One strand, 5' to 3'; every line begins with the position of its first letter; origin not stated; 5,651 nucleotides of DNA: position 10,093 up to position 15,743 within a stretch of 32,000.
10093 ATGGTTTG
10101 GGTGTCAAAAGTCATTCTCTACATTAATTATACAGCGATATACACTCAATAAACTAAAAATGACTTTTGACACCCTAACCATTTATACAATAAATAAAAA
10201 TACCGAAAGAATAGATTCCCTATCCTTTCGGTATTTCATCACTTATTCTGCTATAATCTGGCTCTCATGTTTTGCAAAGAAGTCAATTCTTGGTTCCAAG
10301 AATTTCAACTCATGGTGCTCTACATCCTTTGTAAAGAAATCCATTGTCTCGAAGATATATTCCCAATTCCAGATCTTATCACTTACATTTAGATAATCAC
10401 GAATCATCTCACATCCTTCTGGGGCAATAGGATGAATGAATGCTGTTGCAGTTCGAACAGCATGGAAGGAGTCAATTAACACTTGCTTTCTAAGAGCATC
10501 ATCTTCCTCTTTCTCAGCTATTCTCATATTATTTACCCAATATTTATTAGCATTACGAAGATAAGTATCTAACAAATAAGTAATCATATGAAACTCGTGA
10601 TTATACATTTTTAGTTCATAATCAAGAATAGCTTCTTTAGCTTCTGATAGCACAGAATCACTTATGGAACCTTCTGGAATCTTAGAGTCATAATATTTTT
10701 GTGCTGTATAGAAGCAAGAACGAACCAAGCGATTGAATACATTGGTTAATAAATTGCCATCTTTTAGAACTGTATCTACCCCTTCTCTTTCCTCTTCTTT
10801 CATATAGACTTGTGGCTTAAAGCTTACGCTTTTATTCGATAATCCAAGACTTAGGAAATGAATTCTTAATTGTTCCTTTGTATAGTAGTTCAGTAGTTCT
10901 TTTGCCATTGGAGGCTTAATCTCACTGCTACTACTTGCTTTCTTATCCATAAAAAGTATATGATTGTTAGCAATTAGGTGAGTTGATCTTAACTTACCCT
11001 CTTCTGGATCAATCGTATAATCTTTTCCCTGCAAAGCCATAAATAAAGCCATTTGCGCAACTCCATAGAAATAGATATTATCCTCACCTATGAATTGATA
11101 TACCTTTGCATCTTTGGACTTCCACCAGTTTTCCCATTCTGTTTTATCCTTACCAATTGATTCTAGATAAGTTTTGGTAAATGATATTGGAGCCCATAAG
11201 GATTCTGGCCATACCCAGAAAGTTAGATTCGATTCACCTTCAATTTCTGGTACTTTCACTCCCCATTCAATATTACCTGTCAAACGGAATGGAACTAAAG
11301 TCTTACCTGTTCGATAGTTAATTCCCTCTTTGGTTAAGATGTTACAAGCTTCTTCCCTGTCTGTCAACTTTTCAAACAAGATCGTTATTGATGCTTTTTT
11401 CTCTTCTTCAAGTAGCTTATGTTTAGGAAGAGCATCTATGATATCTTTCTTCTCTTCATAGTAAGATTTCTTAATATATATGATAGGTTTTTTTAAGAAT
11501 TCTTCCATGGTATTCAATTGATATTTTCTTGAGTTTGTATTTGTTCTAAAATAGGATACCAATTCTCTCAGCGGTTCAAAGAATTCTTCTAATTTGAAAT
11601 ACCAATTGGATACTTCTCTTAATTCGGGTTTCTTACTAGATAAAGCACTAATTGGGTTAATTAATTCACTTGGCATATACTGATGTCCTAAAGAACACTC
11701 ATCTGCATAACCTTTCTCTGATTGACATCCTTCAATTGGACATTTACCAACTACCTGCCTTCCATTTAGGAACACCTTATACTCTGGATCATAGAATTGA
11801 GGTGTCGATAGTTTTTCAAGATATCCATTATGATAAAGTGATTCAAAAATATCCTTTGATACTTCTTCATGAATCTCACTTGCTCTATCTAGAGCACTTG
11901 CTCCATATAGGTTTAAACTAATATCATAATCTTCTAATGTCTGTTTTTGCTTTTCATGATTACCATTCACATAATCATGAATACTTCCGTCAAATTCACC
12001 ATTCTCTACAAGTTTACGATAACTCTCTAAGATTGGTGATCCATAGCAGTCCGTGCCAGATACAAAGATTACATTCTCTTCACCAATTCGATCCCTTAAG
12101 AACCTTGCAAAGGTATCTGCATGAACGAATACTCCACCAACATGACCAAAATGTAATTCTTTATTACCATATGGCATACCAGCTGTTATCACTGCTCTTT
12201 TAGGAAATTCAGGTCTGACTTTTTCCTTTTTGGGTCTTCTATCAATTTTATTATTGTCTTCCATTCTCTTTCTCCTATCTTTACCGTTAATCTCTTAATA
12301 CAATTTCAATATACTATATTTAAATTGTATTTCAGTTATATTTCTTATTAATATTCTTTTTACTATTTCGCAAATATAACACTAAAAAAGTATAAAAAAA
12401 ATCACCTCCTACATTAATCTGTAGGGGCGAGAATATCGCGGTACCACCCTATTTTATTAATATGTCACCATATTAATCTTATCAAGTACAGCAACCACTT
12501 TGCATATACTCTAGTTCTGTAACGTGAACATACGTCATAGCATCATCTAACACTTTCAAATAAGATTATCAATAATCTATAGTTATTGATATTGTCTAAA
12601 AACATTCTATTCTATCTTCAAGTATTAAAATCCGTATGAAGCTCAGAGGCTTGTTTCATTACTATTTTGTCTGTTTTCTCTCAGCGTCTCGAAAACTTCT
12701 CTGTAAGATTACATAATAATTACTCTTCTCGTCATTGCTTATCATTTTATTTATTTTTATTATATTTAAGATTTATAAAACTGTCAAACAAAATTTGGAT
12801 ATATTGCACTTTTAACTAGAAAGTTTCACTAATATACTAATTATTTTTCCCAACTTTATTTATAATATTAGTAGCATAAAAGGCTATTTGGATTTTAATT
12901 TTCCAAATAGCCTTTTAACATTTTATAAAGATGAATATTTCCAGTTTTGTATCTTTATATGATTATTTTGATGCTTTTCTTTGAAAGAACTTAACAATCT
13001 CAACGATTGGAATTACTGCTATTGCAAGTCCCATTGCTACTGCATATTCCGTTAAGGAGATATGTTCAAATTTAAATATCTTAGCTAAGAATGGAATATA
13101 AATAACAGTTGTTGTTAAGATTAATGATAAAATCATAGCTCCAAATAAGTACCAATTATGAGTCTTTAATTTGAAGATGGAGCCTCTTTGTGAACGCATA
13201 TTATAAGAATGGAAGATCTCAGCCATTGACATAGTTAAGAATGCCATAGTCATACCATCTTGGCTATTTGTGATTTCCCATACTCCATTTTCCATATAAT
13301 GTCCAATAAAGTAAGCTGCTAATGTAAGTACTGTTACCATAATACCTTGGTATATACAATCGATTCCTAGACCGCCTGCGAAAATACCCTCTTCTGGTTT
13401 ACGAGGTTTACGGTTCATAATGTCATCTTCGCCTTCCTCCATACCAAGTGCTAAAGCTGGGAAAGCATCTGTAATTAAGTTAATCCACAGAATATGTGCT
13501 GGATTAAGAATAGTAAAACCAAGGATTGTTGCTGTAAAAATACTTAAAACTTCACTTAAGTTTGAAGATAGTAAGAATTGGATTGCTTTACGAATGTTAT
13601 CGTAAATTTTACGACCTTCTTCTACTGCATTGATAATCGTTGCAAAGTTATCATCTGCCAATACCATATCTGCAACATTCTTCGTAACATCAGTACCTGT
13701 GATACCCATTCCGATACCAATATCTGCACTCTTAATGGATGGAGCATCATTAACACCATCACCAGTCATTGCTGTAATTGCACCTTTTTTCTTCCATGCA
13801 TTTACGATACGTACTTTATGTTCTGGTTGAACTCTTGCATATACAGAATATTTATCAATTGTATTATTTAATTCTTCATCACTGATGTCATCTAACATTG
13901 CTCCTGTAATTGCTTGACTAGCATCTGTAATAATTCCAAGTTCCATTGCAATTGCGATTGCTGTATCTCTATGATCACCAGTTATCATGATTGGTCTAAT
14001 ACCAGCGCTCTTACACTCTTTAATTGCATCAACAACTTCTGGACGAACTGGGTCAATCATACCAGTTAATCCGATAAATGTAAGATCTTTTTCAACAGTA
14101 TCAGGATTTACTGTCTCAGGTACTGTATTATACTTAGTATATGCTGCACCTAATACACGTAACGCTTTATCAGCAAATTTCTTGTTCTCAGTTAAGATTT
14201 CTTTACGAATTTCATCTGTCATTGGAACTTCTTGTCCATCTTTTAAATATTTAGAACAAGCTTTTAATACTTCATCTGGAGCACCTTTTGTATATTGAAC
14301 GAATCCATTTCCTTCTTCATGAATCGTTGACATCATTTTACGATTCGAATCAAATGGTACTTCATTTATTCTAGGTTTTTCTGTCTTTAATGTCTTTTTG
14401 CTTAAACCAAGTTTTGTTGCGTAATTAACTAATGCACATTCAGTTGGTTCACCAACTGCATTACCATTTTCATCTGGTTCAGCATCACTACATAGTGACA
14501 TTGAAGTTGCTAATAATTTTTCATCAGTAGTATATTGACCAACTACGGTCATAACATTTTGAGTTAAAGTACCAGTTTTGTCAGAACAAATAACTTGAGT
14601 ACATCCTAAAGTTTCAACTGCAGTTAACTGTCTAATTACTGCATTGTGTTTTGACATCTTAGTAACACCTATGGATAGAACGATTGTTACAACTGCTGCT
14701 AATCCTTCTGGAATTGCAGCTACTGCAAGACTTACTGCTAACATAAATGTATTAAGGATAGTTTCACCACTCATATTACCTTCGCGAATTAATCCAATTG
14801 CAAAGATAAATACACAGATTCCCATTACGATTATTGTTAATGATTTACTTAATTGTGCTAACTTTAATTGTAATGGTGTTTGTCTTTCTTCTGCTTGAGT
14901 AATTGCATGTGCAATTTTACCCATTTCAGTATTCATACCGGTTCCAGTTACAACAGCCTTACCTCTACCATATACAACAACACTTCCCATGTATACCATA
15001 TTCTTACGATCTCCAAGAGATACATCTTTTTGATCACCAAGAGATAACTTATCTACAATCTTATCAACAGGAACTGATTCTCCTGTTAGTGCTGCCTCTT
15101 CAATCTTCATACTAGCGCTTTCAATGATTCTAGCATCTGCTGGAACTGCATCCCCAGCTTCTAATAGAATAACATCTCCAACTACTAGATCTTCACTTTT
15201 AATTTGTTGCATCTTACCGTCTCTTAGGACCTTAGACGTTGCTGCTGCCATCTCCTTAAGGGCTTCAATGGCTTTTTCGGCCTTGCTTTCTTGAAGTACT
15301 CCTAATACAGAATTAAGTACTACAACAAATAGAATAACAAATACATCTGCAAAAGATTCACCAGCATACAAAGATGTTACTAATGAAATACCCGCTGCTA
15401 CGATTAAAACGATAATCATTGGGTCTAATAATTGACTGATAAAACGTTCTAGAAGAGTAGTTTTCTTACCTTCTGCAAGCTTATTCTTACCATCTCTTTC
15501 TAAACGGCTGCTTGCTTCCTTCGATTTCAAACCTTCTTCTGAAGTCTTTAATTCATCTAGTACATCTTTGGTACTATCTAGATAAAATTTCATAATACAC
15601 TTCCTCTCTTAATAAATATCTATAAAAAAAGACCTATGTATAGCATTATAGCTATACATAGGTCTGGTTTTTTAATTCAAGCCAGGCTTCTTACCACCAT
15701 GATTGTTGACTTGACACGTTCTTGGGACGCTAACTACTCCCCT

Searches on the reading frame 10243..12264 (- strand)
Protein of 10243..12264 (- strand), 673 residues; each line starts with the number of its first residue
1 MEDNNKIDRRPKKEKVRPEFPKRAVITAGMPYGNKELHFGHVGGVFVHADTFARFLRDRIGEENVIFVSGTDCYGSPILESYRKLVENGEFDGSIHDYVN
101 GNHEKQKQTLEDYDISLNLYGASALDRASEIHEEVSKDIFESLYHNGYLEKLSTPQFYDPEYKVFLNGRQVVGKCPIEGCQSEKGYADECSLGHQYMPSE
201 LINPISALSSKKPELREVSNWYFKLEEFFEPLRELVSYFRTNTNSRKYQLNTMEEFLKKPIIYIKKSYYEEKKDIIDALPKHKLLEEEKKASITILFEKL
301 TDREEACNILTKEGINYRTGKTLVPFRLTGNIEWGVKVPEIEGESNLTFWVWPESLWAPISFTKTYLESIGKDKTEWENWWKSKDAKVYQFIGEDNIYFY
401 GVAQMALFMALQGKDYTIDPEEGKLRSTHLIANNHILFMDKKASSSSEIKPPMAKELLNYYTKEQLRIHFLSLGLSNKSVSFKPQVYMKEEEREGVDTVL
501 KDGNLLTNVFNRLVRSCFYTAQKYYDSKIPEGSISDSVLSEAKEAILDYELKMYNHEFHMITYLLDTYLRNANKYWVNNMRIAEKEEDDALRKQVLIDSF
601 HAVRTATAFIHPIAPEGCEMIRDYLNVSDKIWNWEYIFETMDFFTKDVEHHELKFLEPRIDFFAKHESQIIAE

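Call 92: search_protein_families(library=pfam, proteins=[window:10243-12264:-], max_evalue=0.0001)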
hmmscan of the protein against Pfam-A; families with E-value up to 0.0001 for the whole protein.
window:10243-12264:- (673 aa): 1 family
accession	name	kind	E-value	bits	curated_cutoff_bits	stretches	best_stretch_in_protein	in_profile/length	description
PF09334.17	tRNA-synt_1g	-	1.5e-67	228.6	20.1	2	25-259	2-224/391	tRNA synthetases class I (M)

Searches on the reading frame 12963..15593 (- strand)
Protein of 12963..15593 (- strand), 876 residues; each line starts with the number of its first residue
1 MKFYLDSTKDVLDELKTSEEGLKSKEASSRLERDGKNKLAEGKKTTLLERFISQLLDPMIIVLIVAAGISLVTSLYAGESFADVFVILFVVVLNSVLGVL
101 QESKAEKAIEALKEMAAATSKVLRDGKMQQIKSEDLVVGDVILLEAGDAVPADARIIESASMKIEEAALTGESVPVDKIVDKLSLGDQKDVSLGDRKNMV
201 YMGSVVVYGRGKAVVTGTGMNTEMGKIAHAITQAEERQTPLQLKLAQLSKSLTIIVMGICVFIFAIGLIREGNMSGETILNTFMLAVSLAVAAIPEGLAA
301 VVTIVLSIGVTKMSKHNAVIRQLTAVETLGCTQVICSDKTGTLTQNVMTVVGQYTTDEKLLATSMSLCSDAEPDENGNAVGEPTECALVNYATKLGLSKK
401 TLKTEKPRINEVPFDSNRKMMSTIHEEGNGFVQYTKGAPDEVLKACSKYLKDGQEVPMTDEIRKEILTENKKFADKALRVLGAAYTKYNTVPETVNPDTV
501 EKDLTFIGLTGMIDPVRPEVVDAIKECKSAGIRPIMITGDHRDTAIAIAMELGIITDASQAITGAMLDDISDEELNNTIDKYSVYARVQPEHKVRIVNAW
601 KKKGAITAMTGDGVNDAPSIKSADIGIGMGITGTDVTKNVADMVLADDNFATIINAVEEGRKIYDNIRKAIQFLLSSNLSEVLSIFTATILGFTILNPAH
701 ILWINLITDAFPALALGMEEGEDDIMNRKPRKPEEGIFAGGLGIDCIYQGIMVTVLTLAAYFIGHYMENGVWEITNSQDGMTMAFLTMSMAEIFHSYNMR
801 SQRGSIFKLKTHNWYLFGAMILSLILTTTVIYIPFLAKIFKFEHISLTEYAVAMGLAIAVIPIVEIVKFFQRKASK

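Call 55: search_protein_families(library=pfam, proteins=[window:12963-15593:-], max_evalue=0.00001)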
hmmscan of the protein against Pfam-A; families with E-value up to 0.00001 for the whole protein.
window:12963-15593:- (876 aa): 5 families
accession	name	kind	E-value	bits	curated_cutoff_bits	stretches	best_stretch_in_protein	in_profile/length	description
PF00122.25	E1-E2_ATPase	-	1.5e-55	187.9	28.1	1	115-316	2-181/181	E1-E2 ATPase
PF00689.26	Cation_ATPase_C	-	5.8e-54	183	27.3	1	694-870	2-175/175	Cation transporting ATPase, C-terminus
PF13246.12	Cation_ATPase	-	6.6e-23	81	21.7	1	369-449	9-91/91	Cation transport ATPase (P-type)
PF00690.31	Cation_ATPase_N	-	2.4e-20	72.4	20.4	1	5-70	3-69/69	Cation transporter/ATPase, N-terminus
PF00702.32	Hydrolase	-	4.3e-20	73.4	26.4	1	333-624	2-191/191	haloacid dehalogenase-like hydrolase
